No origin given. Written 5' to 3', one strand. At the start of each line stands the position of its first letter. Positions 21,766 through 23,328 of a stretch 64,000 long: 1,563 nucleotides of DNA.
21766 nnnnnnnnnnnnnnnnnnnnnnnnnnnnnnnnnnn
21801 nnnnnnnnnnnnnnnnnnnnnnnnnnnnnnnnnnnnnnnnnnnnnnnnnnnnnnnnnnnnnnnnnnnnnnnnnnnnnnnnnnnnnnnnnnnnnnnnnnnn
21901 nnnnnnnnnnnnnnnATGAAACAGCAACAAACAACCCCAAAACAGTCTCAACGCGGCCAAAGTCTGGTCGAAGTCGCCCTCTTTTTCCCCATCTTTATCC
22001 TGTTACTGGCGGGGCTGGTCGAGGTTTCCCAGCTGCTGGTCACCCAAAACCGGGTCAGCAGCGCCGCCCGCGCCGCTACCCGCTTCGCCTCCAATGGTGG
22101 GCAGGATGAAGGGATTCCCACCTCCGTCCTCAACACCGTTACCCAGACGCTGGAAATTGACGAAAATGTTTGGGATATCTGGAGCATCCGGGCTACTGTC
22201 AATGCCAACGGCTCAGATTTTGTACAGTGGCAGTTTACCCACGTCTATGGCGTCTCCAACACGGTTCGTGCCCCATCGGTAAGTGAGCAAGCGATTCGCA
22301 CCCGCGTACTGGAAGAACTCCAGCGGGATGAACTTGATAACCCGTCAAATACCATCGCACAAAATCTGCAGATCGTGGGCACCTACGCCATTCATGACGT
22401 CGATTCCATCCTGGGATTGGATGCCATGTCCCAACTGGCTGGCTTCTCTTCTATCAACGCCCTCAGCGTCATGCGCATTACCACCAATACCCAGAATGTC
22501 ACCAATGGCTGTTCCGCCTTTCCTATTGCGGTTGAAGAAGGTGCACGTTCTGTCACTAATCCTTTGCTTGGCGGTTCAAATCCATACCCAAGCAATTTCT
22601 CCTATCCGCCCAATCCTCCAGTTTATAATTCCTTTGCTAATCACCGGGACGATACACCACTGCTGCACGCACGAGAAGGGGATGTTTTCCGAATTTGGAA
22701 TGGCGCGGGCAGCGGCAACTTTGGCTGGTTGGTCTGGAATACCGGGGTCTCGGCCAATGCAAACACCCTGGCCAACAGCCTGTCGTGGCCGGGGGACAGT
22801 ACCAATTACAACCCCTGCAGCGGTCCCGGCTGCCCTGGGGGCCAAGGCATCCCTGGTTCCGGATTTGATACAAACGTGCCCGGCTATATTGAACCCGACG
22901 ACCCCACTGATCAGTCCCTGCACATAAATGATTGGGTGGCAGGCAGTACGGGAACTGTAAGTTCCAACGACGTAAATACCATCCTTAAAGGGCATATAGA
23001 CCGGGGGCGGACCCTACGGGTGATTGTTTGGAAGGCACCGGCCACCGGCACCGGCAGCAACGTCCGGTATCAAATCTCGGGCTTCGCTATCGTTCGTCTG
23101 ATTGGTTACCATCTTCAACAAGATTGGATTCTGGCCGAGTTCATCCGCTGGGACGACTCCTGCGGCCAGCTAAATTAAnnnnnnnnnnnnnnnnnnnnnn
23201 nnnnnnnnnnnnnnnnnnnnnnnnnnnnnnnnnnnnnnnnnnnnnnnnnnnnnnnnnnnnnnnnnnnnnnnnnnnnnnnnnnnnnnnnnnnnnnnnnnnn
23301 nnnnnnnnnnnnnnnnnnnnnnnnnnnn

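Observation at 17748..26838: Cluster of four giant Tad/Flp pseudopilin-like proteins with adhesin-like extracellular domains, with no Tad secretion ATPase or prepilin peptidase nearby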

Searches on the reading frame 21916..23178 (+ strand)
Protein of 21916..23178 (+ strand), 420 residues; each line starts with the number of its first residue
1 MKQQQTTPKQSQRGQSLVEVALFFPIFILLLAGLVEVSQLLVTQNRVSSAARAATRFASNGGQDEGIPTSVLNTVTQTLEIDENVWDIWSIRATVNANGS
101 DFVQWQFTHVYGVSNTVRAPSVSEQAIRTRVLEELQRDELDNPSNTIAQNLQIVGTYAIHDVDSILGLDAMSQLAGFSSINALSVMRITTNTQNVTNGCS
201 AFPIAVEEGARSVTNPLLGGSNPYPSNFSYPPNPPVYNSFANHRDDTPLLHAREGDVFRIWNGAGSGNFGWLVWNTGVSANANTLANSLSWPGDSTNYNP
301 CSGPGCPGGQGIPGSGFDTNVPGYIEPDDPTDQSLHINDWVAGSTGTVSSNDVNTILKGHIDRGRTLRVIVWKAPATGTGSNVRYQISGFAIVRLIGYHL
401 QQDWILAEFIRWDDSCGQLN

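Call 4: search_protein_families(library=pfam, proteins=[window:21916-23178:+], max_evalue=0.1)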
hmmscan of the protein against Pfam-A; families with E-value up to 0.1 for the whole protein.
window:21916-23178:+ (420 aa): 2 families
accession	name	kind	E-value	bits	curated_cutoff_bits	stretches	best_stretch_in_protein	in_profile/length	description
PF07811.17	TadE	-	8.8e-11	42.2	22.9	1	14-56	1-43/43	TadE-like protein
PF13400.11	Tad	-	0.073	13.8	22.3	0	14-51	1-37/47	Putative Flp pilus-assembly TadE/G-like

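Call 5: search_protein_families(library=ncbifam, proteins=[window:21916-23178:+], max_evalue=0.1)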
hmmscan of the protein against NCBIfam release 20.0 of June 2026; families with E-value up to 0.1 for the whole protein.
window:21916-23178:+ (420 aa): 1 family
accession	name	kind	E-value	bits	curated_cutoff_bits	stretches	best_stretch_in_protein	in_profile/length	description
NF041390.1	TadE_Rv3655c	subfamily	0.0042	17.6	40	1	18-71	1-54/101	TadE family type IV pilus minor pilin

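Call 30: search_solved_structures(query=A3, max_evalue=1)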
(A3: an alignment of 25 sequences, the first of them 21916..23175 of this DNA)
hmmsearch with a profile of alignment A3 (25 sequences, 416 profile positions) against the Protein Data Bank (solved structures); distinct sequences matched with E-value up to 1: 0.

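Call 39: find_homologous_proteins(query=window:21916-23175:+, max_evalue=0.001)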
Query window:21916-23175:+ (420 aa): 315 proteins with E <= 0.001 among 8000 candidates; the best 120 are listed.
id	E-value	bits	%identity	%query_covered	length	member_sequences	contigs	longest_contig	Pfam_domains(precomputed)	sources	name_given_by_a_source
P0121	8.8e-225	765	81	100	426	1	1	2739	PF07811.18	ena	-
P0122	4.7e-224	762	79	100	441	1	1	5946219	PF07811.18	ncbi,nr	ncbi:MAG: pilus assembly protein [Anaerolineaceae bacterium]|nr:pilus assembly protein [Anaerolineac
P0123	4.1e-220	749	78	100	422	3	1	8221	PF07811.18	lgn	-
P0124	4.0e-219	746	77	100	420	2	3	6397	PF07811.18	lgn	-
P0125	1.3e-212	725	76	100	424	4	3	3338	PF07811.18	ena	-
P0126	2.1e-212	724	77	100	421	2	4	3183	PF07811.18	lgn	-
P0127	2.7e-202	691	71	100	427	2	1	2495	PF07811.18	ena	-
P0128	1.5e-201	688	72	100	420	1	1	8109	PF07811.18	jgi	jgi:TadE-like protein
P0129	2.1e-200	684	73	99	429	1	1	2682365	PF07811.18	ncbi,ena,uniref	ncbi:TadE/TadG family type IV pilus assembly protein [Candidatus Leptofilum sp.]|uniref:TadE/TadG fa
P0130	8.5e-199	679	72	100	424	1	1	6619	PF07811.18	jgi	jgi:hypothetical protein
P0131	8.2e-195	666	70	100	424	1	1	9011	PF07811.18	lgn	-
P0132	5.1e-194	663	69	100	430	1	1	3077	PF07811.18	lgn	-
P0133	8.3e-193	659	70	100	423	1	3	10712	PF07811.18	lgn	-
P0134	8.7e-192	656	70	100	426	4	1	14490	PF07811.18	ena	-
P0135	1.5e-190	652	67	100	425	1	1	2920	PF07811.18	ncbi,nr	ncbi:MAG: hypothetical protein DHS20C20_26770 [Ardenticatenaceae bacterium]|nr:MAG: hypothetical pro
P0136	6.1e-190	650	69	100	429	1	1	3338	PF07811.18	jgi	jgi:hypothetical protein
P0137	1.4e-189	649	70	100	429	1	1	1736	PF07811.18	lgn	-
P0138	1.7e-189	648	71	97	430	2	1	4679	PF07811.18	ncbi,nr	ncbi:MAG: pilus assembly protein [Anaerolineales bacterium]|nr:pilus assembly protein [Anaerolineale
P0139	2.4e-188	645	67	100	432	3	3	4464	PF07811.18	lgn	-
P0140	3.1e-186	638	69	100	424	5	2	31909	PF07811.18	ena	-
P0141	5.3e-186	637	69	100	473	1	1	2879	PF07811.18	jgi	jgi:hypothetical protein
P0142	2.1e-185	635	68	100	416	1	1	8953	PF07811.18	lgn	-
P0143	3.3e-185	634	68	100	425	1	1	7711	PF07811.18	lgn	-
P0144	8.9e-185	633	68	100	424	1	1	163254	PF07811.18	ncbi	ncbi:MAG: TadE/TadG family type IV pilus assembly protein [Chloroflexota bacterium]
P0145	1.3e-182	626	69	99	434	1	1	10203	PF07811.18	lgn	-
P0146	5.1e-182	624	69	100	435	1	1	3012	PF07811.18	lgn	-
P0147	7.1e-182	623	68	100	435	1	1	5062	PF07811.18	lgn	-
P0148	7.3e-182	623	67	100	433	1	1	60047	PF07811.18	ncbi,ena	-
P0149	7.1e-180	617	69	100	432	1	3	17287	PF07811.18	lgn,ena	-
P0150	7.9e-178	610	69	100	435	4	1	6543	PF07811.18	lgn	-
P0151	7.4e-177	607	69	100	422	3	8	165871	PF07811.18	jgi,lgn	jgi:hypothetical protein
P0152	2.1e-176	605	66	100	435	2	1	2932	PF07811.18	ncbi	-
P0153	4.9e-173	594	67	100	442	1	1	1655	PF07811.18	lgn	-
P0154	1.3e-172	593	66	100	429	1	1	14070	PF07811.18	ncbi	-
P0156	5.9e-172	591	67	99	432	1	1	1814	PF07811.18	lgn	-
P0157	7.6e-169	580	64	100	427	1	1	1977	PF07811.18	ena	-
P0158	1.1e-168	580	63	100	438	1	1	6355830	PF07811.18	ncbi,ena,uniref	ncbi:TadE/TadG family type IV pilus assembly protein [Candidatus Leptofilum sp.]|uniref:TadE/TadG fa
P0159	2.6e-167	575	65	100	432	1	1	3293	PF07811.18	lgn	-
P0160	3.8e-165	568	63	97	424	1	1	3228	PF07811.18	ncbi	-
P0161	6.4e-162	558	73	78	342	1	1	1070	PF07811.18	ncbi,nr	ncbi:MAG: pilus assembly protein, partial [Chloroflexi bacterium]|nr:pilus assembly protein [Chlorof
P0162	7.2e-156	538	62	100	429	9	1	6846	PF07811.18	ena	-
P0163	7.2e-154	531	61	100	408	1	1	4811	PF07811.18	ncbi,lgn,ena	-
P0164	2.7e-151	523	59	100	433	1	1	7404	PF07811.18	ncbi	-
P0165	3.3e-151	522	57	98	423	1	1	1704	PF07811.18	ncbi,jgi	-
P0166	4.0e-151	522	57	100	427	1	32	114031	PF07811.18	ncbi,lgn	-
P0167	4.0e-150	519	57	100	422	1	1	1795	PF07811.18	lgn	-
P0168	7.7e-149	515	57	100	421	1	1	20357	PF07811.18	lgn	-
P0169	3.1e-148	513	58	98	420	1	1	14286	PF07811.18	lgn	-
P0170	1.9e-146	507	56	100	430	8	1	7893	PF07811.18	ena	-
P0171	6.3e-146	505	59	100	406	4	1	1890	PF07811.18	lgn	-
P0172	8.6e-145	501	58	98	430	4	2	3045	PF07811.18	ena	-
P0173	9.0e-145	501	57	100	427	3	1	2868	PF07811.18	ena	-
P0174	1.3e-144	501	58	100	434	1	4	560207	PF07811.18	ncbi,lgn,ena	-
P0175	1.5e-144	500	58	100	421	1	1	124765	PF07811.18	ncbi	-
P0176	1.7e-144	500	56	98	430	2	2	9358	PF07811.18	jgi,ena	-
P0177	2.8e-144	500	57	100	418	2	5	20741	PF07811.18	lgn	-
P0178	1.1e-143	498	58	100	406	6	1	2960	PF07811.18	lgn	-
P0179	3.2e-143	496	57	97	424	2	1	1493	PF07811.18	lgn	-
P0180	4.7e-143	496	55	99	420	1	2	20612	PF07811.18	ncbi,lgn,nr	ncbi:MAG: pilus assembly protein [Chloroflexi bacterium]|nr:MAG: pilus assembly protein [Chloroflexo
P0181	9.2e-143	495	59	98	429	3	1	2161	PF07811.18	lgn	-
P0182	9.6e-143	494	57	100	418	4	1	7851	PF07811.18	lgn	-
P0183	5.5e-142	492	57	99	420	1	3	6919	PF07811.18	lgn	-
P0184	2.4e-141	490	57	99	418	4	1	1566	PF07811.18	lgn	-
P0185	3.0e-140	486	55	100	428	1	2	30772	PF07811.18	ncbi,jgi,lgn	jgi:hypothetical protein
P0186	9.2e-140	485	57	98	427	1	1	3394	PF07811.18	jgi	jgi:hypothetical protein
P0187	1.7e-139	484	58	99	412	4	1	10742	PF07811.18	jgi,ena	-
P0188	2.8e-139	483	54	100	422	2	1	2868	PF07811.18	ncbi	-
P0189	4.4e-139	482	57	100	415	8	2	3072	PF07811.18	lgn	-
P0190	4.5e-139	482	56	99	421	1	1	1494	PF07811.18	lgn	-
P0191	7.4e-139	482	56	97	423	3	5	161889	PF07811.18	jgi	jgi:hypothetical protein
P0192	6.3e-138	479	54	100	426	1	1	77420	PF07811.18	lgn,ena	-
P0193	9.0e-138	478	54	100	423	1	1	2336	PF07811.18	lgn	-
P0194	2.1e-137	477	53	100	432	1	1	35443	PF07811.18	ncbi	-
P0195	3.4e-137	476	55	100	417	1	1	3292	PF07811.18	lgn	-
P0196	5.9e-136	472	54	100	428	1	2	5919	PF07811.18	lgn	-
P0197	7.3e-136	472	54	100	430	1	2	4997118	PF07811.18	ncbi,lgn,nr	ncbi:MAG: pilus assembly protein [Anaerolineae bacterium]|nr:pilus assembly protein [Anaerolineae ba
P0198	8.6e-136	472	57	97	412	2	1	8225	PF07811.18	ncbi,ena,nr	ncbi:MAG TPA: pilus assembly protein [Chloroflexi bacterium]|nr:pilus assembly protein [Chloroflexot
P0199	5.6e-135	469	53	100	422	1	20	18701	PF07811.18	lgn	-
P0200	8.0e-135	468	55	97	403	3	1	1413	PF07811.18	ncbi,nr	ncbi:MAG TPA: pilus assembly protein, partial [Anaerolineae bacterium]|nr:pilus assembly protein [An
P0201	9.3e-135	468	52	100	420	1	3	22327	PF07811.18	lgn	-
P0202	1.9e-134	467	53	100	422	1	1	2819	PF07811.18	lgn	-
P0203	4.9e-134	466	52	100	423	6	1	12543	PF07811.18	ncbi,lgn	-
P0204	6.1e-134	465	53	100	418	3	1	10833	PF07811.18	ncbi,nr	ncbi:MAG: pilus assembly protein [Anaerolineales bacterium]|nr:pilus assembly protein [Anaerolineale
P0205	8.4e-134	465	53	98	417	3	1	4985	PF07811.18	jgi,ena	-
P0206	1.3e-133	464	55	100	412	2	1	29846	PF07811.18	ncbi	-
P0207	1.5e-133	464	53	100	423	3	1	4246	PF07811.18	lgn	-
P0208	1.5e-133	464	56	97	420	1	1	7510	PF07811.18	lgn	-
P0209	1.6e-133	464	54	97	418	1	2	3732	PF07811.18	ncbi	-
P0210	9.5e-133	462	51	100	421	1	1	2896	PF07811.18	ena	-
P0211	1.2e-132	461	53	100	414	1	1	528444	PF07811.18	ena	-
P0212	1.2e-132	461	53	99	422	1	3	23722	PF07811.18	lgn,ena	-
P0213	1.2e-132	461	53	100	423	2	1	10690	PF07811.18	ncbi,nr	ncbi:MAG: pilus assembly protein [Anaerolineales bacterium]|nr:pilus assembly protein [Anaerolineale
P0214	1.4e-132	461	58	98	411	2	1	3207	PF07811.18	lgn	-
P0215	8.8e-132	458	53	97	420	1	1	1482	PF07811.18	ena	-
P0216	1.6e-131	457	52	97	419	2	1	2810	PF07811.18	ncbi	-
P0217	2.4e-131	457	52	100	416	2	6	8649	PF07811.18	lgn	-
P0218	2.9e-131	457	53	100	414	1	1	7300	PF07811.18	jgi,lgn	jgi:hypothetical protein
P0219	7.7e-131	455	54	97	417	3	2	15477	PF07811.18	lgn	-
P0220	1.7e-130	454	52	100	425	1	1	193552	PF07811.18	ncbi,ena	-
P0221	1.8e-130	454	54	98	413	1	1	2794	PF07811.18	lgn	-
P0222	2.9e-130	453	53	95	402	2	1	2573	PF07811.18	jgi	jgi:hypothetical protein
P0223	5.7e-130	452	52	100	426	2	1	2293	PF07811.18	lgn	-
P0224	6.7e-130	452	53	100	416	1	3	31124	PF07811.18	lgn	-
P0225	1.2e-129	451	51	100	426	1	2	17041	PF07811.18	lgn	-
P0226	1.5e-129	451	52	100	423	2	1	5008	PF07811.18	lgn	-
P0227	2.3e-129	450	54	100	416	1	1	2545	PF07811.18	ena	-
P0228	3.1e-129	450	52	100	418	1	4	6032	PF07811.18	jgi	jgi:hypothetical protein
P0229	4.2e-129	450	54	100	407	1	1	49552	PF07811.18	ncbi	-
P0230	5.3e-129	449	52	97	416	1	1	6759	PF07811.18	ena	-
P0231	6.6e-129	449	50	99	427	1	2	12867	PF07811.18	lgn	-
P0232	5.6e-128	446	51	99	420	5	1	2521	PF07811.18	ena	-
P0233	6.6e-128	446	51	100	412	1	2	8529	PF07811.18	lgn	-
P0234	8.5e-128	445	52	98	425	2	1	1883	PF07811.18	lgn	-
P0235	1.8e-127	444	50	100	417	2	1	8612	PF07811.18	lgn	-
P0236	2.9e-127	443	50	100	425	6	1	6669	PF07811.18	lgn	-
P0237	2.9e-127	443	53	100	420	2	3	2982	PF07811.18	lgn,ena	-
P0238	3.3e-127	443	51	99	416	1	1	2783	PF07811.18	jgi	jgi:hypothetical protein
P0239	3.5e-127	443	51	98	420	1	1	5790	PF07811.18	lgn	-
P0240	3.6e-127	443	51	100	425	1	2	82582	PF07811.18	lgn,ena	-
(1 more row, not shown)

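Call 53: predict_structure(alignment_id=A6)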
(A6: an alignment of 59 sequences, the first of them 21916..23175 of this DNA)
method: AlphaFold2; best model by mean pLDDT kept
length: 420 residues; sequences in the alignment: 59
mean_pLDDT: 85.7   pTM: 0.57
mean pLDDT of the five models: 85.7, 85.6, 84.7, 84.0, 83.6
residues with pLDDT >= 90: 212; 70-90: 160; 50-70: 38; < 50: 10
segments of 3 or more residues with pLDDT < 50: 1-3, 192-197
pLDDT, mean of each block of 10 residues (from residue 1): 50 66 89 88 90 88 81 79 90 95 95 79 94 94 93 94 75 73 86 51 92 91 93 95 95 95 76 90 87 82 78 90 92 90 84 92 92 88 91 94 93 70
secondary structure, 60 per line:
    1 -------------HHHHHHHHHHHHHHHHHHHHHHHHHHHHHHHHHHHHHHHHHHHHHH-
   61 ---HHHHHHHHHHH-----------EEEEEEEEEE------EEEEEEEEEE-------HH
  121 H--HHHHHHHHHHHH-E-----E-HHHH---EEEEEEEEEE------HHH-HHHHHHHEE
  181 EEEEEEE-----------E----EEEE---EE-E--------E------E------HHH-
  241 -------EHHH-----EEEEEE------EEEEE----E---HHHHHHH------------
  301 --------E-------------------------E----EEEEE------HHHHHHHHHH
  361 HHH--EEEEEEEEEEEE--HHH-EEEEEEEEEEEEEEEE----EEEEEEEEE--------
elements in order: H14-59 H64-74 E86-95 E102-111 H124-135 H145-148 E152-161 H172-178 E179-187 E204-207 E257-262 E269-273 H282-288 E340-344 H351-363 E366-377 E384-399 E404-412
